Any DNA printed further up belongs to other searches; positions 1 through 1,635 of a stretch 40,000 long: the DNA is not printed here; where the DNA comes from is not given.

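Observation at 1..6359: Four-gene operon of membrane-anchored proteins built around a 1114-aa coiled-coil protein: candidate uncharacterised envelope apparatus running off the left edge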

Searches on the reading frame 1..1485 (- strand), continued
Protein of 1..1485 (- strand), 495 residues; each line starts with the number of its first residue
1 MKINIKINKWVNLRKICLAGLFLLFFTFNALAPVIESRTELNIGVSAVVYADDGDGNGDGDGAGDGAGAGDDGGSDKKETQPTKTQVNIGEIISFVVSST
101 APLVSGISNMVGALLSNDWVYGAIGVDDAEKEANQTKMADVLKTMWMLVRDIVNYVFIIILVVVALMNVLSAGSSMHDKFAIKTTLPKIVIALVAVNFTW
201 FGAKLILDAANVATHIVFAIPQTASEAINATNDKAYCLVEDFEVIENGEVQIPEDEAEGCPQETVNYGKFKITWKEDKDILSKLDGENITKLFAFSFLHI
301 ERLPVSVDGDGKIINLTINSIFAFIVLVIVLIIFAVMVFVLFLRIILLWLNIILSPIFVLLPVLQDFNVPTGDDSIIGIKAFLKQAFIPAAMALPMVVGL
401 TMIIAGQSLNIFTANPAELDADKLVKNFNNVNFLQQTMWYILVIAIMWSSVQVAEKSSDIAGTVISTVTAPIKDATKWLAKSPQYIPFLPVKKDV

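Call 55: predict_structure(alignment_id=A1)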
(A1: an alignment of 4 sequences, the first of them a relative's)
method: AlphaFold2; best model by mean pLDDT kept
length: 722 residues; sequences in the alignment: 4
mean_pLDDT: 43.1   pTM: 0.24
mean pLDDT of the five models: 43.1, 42.1, 40.4, 40.3, 40.3
residues with pLDDT >= 90: 0; 70-90: 124; 50-70: 40; < 50: 558
segments of 3 or more residues with pLDDT < 50: 1-253, 255-538, 630-647, 720-722
pLDDT, mean of each block of 10 residues (from residue 1): 30 36 34 28 25 26 26 26 29 32 32 31 32 37 42 47 45 37 42 48 46 37 27 33 32 44 29 28 35 31 28 33 42 46 46 46 43 39 41 39 31 30 28 33 36 33 28 28 25 26 26 30 35 37 68 74 82 76 80 76 82 69 68 27 40 66 74 71 79 80 73 66 34
secondary structure, 60 per line:
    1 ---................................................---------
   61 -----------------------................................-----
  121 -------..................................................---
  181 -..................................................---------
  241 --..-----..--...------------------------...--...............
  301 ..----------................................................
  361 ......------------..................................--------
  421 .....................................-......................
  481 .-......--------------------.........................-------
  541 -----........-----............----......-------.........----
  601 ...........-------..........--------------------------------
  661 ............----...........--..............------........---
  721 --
elements in order (helices of 4 or more, strands of 3 or more residues): H4-51 H84-115 H128-177 H182-231 H286-302 H313-366 H379-412 H421-457 H459-481 H483-488 H509-533 H546-553 H559-570 H575-580 H588-596 H601-611 H619-628 H661-672 H677-687 H690-703 H710-717

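Call 61: search_protein_families(library=pfam, alignment_id=A8, max_evalue=0.01)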
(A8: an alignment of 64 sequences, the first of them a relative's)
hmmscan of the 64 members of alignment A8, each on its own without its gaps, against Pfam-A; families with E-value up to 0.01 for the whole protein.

A. member 1, P0001 (722 aa): 1 family
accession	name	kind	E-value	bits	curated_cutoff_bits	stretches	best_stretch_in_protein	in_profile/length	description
PF22807.2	TrAA12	-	3.8e-05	22.6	30.9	1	53-77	412-437/463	TrAA12-like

B. families by the number of members that match (of 64 scanned): 7 families
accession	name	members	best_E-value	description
PF22807.2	TrAA12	1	3.8e-05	TrAA12-like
PF04610.19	TrbL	1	0.0012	TrbL/VirB6 plasmid conjugal transfer protein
PF04956.18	TrbC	1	0.0014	TrbC/VIRB2 pilin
PF03457.19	HA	1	0.0033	Helicase associated domain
PF08664.15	YcbB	1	0.0035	YcbB domain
PF01312.24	Bac_export_2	1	0.0049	FlhB HrpN YscU SpaS Family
PF05276.19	SH3BP5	1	0.0098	SH3 domain-binding protein 5 (SH3BP5)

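Call 67: search_solved_structures(query=A9, max_evalue=1)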
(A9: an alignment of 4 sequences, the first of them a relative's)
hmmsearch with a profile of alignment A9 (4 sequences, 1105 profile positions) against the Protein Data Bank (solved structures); distinct sequences matched with E-value up to 1: 0.

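Call 75: search_protein_families(library=ncbifam, proteins=[P0005, P0006], max_evalue=1)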
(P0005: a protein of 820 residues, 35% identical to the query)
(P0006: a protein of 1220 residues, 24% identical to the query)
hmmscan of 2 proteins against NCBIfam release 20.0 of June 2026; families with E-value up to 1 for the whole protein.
P0005 (820 aa): 2 families
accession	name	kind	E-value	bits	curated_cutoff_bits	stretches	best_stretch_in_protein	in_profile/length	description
NF045487.1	ASRP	equivalog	0.007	15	300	1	466-557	170-443/593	archaea-specific SMC-related protein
NF043079.1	MMSYN1_0167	equivalog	0.99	8.1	740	0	467-606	87-215/561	oligopeptide ABC transporter ATP-binding protein OppD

P0006 (1220 aa): 1 family
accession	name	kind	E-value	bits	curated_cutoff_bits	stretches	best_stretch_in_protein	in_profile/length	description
NF033216.1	lipo_YgdI_YgdR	subfamily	0.044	13.7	42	0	894-915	45-66/71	YgdI/YgdR family lipoprotein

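Call 76: predict_structure(alignment_id=A8)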
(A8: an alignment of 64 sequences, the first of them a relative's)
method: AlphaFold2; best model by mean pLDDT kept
length: 722 residues; sequences in the alignment: 64
mean_pLDDT: 73.7   pTM: 0.59
mean pLDDT of the five models: 73.7, 73.4, 71.7, 70.7, 70.4
residues with pLDDT >= 90: 167; 70-90: 288; 50-70: 172; < 50: 95
segments of 3 or more residues with pLDDT < 50: 38-76, 260-262, 418-421, 423-425, 427-429, 495-500, 630-646, 719-722
pLDDT, mean of each block of 10 residues (from residue 1): 59 78 71 52 39 43 44 50 75 80 89 91 71 78 96 95 90 74 86 95 96 93 76 54 53 54 56 63 78 79 61 73 85 92 95 95 89 87 95 93 81 51 48 74 90 87 83 80 65 49 53 61 60 55 78 76 73 67 76 82 77 62 60 38 52 85 89 90 92 92 90 76 37
secondary structure, 60 per line:
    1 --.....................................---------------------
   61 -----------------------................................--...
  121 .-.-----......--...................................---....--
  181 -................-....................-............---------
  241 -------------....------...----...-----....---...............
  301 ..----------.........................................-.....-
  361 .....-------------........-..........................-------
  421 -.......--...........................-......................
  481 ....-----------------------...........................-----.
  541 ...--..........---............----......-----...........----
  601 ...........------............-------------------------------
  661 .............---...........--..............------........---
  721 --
elements in order (helices of 4 or more, strands of 3 or more residues): H3-39 H84-115 H118-121 H129-134 H138-171 H175-178 H182-197 H199-218 H220-231 H254-257 E264-266 E271-273 H279-282 H286-302 H313-353 H355-359 H361-365 H379-386 H388-413 H422-428 H431-457 H459-484 H508-534 H540-543 H546-555 H559-570 H575-580 H586-596 H601-611 H618-629 H661-673 H677-687 H690-703 H710-717

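Call 78: fold_search(model_id=the predicted structure, library=pdb)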
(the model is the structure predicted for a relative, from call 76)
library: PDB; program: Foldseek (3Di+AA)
matches with E <= 10: 91; with E <= 0.001: 0
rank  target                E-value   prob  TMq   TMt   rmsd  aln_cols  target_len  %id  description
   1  7udn_B                1.5e+00  0.23  0.15  0.33  30.6       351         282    8  Crystal structure of designed helical repeat protein RPB_PLP1_R6 in alternative conformation 2 (released 2023-03-22)
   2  9ngy_FP1              1.9e+00  0.08  0.11  0.10  35.4       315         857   12  In situ cryo-EM structure of protochannel (DotA-IcmX) of the Legionella Dot/Icm T4SS machine (released 2025-09-17)
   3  9zpw_A                2.2e+00  0.03  0.08  0.10  26.0       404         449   13  CNGA1 channel intermediate state in nanodisc cGMP-bound (released 2026-01-14)
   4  7wld_U                3.0e+00  0.04  0.08  0.12  26.1       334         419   12  Cryo-EM structure of the human glycosylphosphatidylinositol transamidase complex at 2.53 Angstrom resolution (released 2022-04-27)
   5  5jdo_A                3.1e+00  0.05  0.09  0.20  27.3       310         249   13  T. congolense haptoglobin-haemoglobin receptor in complex with haemoglobin (released 2016-04-27)
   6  4dzv_A                3.7e+00  0.09  0.09  0.28  22.4       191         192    8  Complex of 4-alpha/beta bound to gp41-5 (released 2012-05-02)
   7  8ro2_I                3.9e+00  0.02  0.09  0.08  27.7       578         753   11  Integrative Structure of the human intron lariat Spliceosome (ILS'') (released 2024-09-18)
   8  6z0c_D                4.0e+00  0.04  0.07  0.18  16.6       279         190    9  Structure of in silico modelled artificial Maquette-3 protein (released 2021-03-17)
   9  9p83_R                4.0e+00  0.04  0.09  0.19  26.0       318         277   11  NTSR1-Gi-NTS(8-13) GTP-Bound Complex in the Non-Canonical, AHD Open State (NC-Open-GTP) (released 2026-03-25)
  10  7rhs_C                4.2e+00  0.05  0.12  0.16  23.8       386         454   14  Cryo-EM structure of apo-state of human CNGA3/CNGB3 channel (released 2022-03-02)
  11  6swr_B                4.6e+00  0.08  0.10  0.25  22.1       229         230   13  Crystal structure of the lysosomal potassium channel MtTMEM175 T38A mutant soaked with zinc (released 2020-04-15)
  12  7n16_A                4.6e+00  0.03  0.06  0.07  24.6       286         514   10  Structure of TAX-4_R421W apo closed state (released 2022-03-16)
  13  9ijj_4L               4.6e+00  0.02  0.08  0.05  37.1       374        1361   11  In situ structure of the central apparatus in mouse sperm axoneme. (released 2025-06-04)
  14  9y6s_9Q               4.6e+00  0.02  0.07  0.02  60.7       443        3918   12  96-nm repeat of the Leishmania tarentolae doublet microtubule (released 2025-12-17)
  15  7rh9_D                4.8e+00  0.02  0.08  0.10  25.2       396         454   13  Cryo-EM structure of human rod CNGA1/B1 channel in apo state (released 2021-11-03)
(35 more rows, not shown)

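Call 89: find_related_loci(query=A8, collection=metagenome_contigs, flank=8000)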
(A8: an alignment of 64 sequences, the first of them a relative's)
Query A8 (722 aa) in metagenome_contigs; peptide patterns used: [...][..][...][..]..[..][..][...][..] (x = any residue, [..] = any of these).
343 stretches matched a pattern; 109 encode a relative of the query (tblastn E <= 1e-3); the best 80 are kept; 80 distinct loci.
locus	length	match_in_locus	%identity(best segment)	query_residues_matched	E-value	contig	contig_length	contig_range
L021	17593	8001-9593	30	89-561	9e-66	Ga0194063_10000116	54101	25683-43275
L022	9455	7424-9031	28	44-578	8e-44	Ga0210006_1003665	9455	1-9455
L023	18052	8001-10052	25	3-653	3e-42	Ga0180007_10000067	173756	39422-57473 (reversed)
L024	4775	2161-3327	29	67-490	9e-41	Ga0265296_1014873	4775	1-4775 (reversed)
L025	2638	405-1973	25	81-558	6e-40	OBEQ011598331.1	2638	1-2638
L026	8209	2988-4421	28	110-585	2e-38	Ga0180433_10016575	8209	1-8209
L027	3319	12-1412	26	88-519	3e-38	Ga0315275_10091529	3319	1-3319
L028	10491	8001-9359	26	102-519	8e-38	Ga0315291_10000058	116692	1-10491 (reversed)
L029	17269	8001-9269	28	138-565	6e-38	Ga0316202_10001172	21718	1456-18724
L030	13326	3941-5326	25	77-490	4e-37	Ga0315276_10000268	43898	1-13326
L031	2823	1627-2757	27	102-450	3e-36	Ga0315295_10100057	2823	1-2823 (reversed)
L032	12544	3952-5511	25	72-646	1e-35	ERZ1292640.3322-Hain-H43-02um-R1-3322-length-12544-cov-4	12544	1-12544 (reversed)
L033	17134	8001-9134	30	88-490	4e-35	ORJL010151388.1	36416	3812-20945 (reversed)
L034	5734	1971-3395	26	102-555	6e-35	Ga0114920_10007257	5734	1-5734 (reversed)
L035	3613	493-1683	30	91-498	5e-35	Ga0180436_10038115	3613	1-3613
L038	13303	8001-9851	26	110-706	6e-33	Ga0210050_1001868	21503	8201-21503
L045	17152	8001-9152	26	141-513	9e-31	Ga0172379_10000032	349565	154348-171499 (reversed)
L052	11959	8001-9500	25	102-574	1e-35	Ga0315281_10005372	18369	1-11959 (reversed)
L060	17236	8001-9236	26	145-531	7e-28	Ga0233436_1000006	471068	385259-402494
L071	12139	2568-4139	23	89-604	6e-25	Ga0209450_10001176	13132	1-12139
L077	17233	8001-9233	25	85-507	2e-23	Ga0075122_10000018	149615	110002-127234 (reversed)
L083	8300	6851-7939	27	110-491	2e-22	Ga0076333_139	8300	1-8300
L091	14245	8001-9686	32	50-558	3e-19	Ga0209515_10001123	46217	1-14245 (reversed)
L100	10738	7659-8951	36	110-491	3e-18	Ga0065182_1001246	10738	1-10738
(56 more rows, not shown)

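Call 93: search_protein_families(library=pfam, proteins=[L052:9663-11957:-, L071:4385-7009:-, L023:10394-12934:-, L030:6188-8725:-, L091:10023-12617:-, L045:7713-9539:+], max_evalue=0.001)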
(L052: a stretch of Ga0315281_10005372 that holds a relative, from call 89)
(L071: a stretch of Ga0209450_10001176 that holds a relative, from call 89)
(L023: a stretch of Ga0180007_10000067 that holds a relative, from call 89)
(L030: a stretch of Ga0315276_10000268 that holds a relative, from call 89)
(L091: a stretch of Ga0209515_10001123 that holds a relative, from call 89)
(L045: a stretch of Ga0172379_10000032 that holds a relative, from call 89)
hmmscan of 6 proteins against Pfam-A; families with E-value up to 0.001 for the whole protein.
L052:9663-11957:- (765 aa): 5 families
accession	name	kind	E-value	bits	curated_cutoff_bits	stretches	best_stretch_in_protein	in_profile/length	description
PF10412.15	TrwB_AAD_bind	-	9.7e-09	35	20.5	1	340-692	9-330/387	Type IV secretion-system coupling protein DNA-binding domain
PF01935.23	DUF87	-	4.9e-06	27.2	23.2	1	346-404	23-79/220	Helicase HerA, central domain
PF12696.13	TraG-D_C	-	0.00026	21.4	22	1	599-688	3-82/126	TraM recognition site of TraD and TraG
PF13401.12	AAA_22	-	0.00034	21.4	27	0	345-381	4-41/130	AAA domain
PF13191.12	AAA_16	-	0.00097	20.1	32.6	0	342-378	20-56/167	AAA ATPase domain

L071:4385-7009:- (875 aa): 3 families
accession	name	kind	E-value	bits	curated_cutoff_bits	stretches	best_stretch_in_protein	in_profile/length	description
PF10412.15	TrwB_AAD_bind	-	8.8e-08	31.9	20.5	0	418-468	7-57/387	Type IV secretion-system coupling protein DNA-binding domain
PF01935.23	DUF87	-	8.5e-05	23.2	23.2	1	414-475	11-69/220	Helicase HerA, central domain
PF12696.13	TraG-D_C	-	0.00022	21.6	22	1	680-723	3-47/126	TraM recognition site of TraD and TraG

L023:10394-12934:- (847 aa): 3 families
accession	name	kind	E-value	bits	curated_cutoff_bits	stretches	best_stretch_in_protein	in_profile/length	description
PF10412.15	TrwB_AAD_bind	-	2e-09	37.3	20.5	1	422-722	13-292/387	Type IV secretion-system coupling protein DNA-binding domain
PF01935.23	DUF87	-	1.2e-07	32.5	23.2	1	411-473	9-69/220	Helicase HerA, central domain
PF13401.12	AAA_22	-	2.5e-05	25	27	0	423-463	4-44/130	AAA domain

L030:6188-8725:- (846 aa): 5 families
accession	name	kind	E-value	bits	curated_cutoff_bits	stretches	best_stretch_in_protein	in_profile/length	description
PF10412.15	TrwB_AAD_bind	-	1.1e-06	28.3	20.5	0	420-467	12-59/387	Type IV secretion-system coupling protein DNA-binding domain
PF01935.23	DUF87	-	6.7e-06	26.8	23.2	1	415-485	14-82/220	Helicase HerA, central domain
PF12696.13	TraG-D_C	-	0.00023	21.5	22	1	677-720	3-47/126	TraM recognition site of TraD and TraG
PF19597.4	TrbL_4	-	0.00073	19.4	27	0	9-47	143-181/276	Conjugal transfer protein TrbL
PF13401.12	AAA_22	-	0.00085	20.1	27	0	422-458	4-40/130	AAA domain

L091:10023-12617:- (865 aa): 3 families
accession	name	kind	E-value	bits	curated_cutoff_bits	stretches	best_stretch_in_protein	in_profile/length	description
PF10412.15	TrwB_AAD_bind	-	5.7e-09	35.8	20.5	1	417-465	10-58/387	Type IV secretion-system coupling protein DNA-binding domain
PF01935.23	DUF87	-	3.9e-07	30.8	23.2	1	403-489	4-84/220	Helicase HerA, central domain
PF12696.13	TraG-D_C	-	0.0006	20.2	22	0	676-719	3-47/126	TraM recognition site of TraD and TraG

L045:7713-9539:+ (609 aa): 0 families

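Call 97: search_protein_families(library=pfam, proteins=[L083:1458-2213:+, L077:3356-3949:+, L060:14208-16520:-, L100:1057-2493:-, L077:15276-16469:+, L028:3030-4226:-, L077:1620-2552:+, L038:1-2172:+, L052:162-3233:-, L033:4397-5545:+], max_evalue=0.001)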
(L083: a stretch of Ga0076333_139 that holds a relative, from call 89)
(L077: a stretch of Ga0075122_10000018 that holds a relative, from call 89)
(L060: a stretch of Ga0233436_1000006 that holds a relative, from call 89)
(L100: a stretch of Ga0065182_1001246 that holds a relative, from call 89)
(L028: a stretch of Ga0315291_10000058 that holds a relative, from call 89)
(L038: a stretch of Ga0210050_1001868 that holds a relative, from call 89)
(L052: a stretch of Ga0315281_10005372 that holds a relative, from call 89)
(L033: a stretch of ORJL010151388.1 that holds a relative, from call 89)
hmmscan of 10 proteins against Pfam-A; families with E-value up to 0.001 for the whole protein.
L083:1458-2213:+ (252 aa): 1 family
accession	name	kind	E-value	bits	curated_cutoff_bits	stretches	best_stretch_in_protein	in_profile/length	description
PF01250.22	Ribosomal_S6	-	6.3e-21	74.8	27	1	73-160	2-89/90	Ribosomal protein S6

L077:3356-3949:+ (198 aa): 1 family
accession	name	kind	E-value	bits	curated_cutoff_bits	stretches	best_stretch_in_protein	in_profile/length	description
PF00436.31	SSB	-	1.2e-34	118.9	26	1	5-105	1-101/104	Single-strand binding protein family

L060:14208-16520:- (771 aa): 4 families
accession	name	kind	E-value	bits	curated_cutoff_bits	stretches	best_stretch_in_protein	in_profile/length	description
PF00587.30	tRNA-synt_2b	-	8.8e-43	146.9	29.3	1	465-667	10-179/179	tRNA synthetase class II core domain (G, H, P, S and T)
PF03129.25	HGTP_anticodon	-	3.9e-22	78.6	21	1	679-765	1-90/94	Anticodon binding domain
PF04073.20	tRNA_edit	-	1.7e-18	67.3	25.5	1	60-173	12-123/123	Aminoacyl-tRNA editing domain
PF07973.19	tRNA_SAD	-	5.4e-11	42.7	24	1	316-358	9-44/44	Threonyl and Alanyl tRNA synthetase second additional domain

L100:1057-2493:- (479 aa): 4 families
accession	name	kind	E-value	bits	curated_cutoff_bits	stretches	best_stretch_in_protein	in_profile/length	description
PF01551.29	Peptidase_M23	-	1.6e-26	92.8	28.7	1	375-475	2-96/96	Peptidase family M23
PF01476.26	LysM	-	2.6e-21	75.7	20.9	2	275-317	1-43/43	LysM domain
PF23473.1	LysM3_LYK4_5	-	1.4e-08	35.1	29.3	1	275-308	5-38/48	LYK4/5 LysM3 domain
PF23446.1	LysM1_NFP_LYK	-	8.7e-05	23.8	36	0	282-317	17-54/60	NFP/LYK LysM1 domain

L077:15276-16469:+ (398 aa): 4 families
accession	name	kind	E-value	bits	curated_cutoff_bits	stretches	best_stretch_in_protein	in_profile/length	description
PF02463.25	SMC_N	-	1.1e-14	54.8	40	1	40-382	3-206/220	RecF/RecN/SMC N terminal domain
PF13175.12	AAA_15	-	4.2e-07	30.4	32.1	1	37-109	1-55/374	AAA ATPase domain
PF13476.12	AAA_23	-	1.6e-05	26.1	27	1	41-192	1-87/201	AAA domain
PF13304.12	AAA_21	-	2.8e-05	24.8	27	0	64-84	3-23/304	AAA domain, putative AbiEii toxin, Type IV TA system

L028:3030-4226:- (399 aa): 2 families
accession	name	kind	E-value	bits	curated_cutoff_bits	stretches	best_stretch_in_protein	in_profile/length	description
PF03462.23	PCRF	-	7.1e-73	245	24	1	51-245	1-194/194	PCRF domain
PF00472.26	RF-1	-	5.6e-42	142.8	35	1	252-362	1-116/116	RF-1 domain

L077:1620-2552:+ (311 aa): 3 families
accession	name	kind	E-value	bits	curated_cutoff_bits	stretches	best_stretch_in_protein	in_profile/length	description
PF08282.18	Hydrolase_3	-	4.1e-11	43.5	20.9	1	39-264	1-217/255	haloacid dehalogenase-like hydrolase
PF00702.32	Hydrolase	-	4.2e-07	31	26.4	0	36-62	1-26/191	haloacid dehalogenase-like hydrolase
PF05116.19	S6PP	-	7.8e-05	22.8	20.3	1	200-267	136-198/247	Sucrose-6F-phosphate phosphohydrolase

L038:1-2172:+ (724 aa): 4 families
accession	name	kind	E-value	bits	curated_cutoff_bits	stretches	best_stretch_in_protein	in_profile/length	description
PF00488.27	MutS_V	-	1.6e-82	276.5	30.2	1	463-650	2-188/188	MutS domain V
PF05192.23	MutS_III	-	2.4e-52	178.6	34.1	1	118-409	1-194/194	MutS domain III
PF05190.23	MutS_IV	-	8e-30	103.4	22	1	278-369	1-92/92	MutS family domain IV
PF05188.22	MutS_II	-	7.7e-15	55.9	25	1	1-101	28-132/133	MutS domain II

L052:162-3233:- (1024 aa): 0 families

L033:4397-5545:+ (383 aa): 2 families
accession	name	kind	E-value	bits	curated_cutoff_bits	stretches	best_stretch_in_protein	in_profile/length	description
PF00696.33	AA_kinase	-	2.7e-45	155.3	24.9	1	13-242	1-233/234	Amino acid kinase family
PF01472.26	PUA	-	1e-22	80.3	24.8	1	293-364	2-73/74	PUA domain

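Call 103: search_protein_families(library=phrogs, proteins=[P0001], max_evalue=0.01)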
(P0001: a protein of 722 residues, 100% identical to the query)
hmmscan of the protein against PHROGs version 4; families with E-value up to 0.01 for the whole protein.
P0001 (722 aa): 0 families
